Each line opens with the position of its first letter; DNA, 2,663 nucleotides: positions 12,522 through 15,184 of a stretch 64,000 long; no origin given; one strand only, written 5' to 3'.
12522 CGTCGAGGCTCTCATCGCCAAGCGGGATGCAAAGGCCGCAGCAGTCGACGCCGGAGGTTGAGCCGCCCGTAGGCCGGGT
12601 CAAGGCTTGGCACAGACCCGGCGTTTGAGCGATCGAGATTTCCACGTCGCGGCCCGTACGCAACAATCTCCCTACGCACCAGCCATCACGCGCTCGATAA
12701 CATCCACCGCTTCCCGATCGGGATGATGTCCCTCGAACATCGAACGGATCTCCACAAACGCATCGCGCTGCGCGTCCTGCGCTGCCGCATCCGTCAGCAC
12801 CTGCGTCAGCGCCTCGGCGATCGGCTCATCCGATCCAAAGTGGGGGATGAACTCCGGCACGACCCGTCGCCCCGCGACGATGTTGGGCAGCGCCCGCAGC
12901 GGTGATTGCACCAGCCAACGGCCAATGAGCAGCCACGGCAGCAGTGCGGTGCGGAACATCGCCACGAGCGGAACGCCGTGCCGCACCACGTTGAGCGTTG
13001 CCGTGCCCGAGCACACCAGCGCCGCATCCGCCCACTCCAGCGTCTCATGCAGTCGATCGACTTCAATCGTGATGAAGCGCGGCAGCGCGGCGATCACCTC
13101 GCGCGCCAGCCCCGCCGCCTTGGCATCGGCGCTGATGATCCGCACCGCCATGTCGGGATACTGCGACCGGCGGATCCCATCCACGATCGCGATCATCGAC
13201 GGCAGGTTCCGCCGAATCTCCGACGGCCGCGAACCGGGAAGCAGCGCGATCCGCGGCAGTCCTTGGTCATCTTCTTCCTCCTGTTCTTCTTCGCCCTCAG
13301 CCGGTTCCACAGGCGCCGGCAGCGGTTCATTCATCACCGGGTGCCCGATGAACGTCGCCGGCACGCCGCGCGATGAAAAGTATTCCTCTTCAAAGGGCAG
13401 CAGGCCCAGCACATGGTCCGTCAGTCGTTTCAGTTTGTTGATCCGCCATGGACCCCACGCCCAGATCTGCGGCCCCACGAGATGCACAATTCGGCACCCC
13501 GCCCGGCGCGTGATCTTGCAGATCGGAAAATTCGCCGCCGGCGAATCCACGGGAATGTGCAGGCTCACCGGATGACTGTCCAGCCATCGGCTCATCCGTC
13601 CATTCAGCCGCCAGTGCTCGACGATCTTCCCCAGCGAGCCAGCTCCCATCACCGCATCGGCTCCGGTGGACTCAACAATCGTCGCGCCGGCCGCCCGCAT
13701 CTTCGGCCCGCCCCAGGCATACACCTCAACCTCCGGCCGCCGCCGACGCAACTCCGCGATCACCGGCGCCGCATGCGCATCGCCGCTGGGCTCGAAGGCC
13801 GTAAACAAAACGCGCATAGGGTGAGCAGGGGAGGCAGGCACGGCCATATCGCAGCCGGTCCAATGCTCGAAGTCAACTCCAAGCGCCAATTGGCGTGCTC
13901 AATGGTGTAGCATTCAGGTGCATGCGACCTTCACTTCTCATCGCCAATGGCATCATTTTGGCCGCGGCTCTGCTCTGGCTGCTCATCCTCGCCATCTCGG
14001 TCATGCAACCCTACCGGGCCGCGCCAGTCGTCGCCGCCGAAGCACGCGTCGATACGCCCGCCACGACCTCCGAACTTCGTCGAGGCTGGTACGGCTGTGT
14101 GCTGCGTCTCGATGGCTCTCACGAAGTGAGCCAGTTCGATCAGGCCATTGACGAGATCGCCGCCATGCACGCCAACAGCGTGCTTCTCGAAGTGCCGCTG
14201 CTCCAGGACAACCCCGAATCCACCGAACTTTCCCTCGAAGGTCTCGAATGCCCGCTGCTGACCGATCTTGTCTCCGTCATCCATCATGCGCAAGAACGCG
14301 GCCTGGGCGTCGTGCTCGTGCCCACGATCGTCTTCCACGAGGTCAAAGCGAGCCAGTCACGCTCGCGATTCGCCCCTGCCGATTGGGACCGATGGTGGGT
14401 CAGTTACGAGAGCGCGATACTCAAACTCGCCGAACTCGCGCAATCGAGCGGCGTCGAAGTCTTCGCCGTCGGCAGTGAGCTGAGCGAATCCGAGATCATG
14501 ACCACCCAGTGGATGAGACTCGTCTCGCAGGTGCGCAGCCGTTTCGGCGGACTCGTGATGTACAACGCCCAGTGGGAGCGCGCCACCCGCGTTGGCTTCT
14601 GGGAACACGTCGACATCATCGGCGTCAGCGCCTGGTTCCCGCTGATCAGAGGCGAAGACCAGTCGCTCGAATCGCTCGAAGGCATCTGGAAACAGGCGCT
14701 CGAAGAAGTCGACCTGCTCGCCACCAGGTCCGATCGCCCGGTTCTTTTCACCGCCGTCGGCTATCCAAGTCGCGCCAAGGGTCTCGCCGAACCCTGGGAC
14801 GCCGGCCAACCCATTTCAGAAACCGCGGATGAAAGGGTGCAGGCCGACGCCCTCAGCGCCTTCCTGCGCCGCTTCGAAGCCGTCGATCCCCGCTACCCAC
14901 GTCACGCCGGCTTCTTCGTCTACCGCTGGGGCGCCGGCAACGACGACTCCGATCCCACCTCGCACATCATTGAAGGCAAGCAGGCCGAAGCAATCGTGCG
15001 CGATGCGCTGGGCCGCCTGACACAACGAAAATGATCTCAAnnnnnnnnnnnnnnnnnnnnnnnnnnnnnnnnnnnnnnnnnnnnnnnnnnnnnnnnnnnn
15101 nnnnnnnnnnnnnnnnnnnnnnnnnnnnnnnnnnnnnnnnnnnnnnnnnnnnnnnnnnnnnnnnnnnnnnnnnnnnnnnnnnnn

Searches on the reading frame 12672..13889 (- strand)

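Call 51: search_protein_families(library=pfam, proteins=[window:12672-13889:-], max_evalue=0.001)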
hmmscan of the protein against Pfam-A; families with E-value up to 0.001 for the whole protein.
window:12672-13889:- (405 aa): 1 family
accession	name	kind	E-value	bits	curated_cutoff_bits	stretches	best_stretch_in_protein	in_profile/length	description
PF02684.21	LpxB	-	2.4e-64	218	22.6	1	28-377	2-351/374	Lipid-A-disaccharide synthetase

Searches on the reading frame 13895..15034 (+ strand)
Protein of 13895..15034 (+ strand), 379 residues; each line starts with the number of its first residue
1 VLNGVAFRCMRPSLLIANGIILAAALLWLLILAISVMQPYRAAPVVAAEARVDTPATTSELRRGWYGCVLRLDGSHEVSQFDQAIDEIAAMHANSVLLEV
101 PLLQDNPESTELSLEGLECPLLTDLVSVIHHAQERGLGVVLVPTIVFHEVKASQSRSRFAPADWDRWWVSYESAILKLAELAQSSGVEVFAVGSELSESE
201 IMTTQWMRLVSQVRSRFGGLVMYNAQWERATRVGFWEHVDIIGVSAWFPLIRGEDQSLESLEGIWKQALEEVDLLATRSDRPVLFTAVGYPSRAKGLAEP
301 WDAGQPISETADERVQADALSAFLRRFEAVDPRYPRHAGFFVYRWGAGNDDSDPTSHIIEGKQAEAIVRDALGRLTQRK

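Call 51: search_protein_families(library=pfam, proteins=[window:13895-15034:+], max_evalue=0.001)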
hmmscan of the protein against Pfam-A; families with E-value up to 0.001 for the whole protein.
window:13895-15034:+ (379 aa): 1 family
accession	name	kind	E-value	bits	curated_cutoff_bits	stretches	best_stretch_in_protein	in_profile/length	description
PF22612.2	GH113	-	6.1e-41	141.1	27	1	74-349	10-272/289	Glycoside Hydrolase Family 113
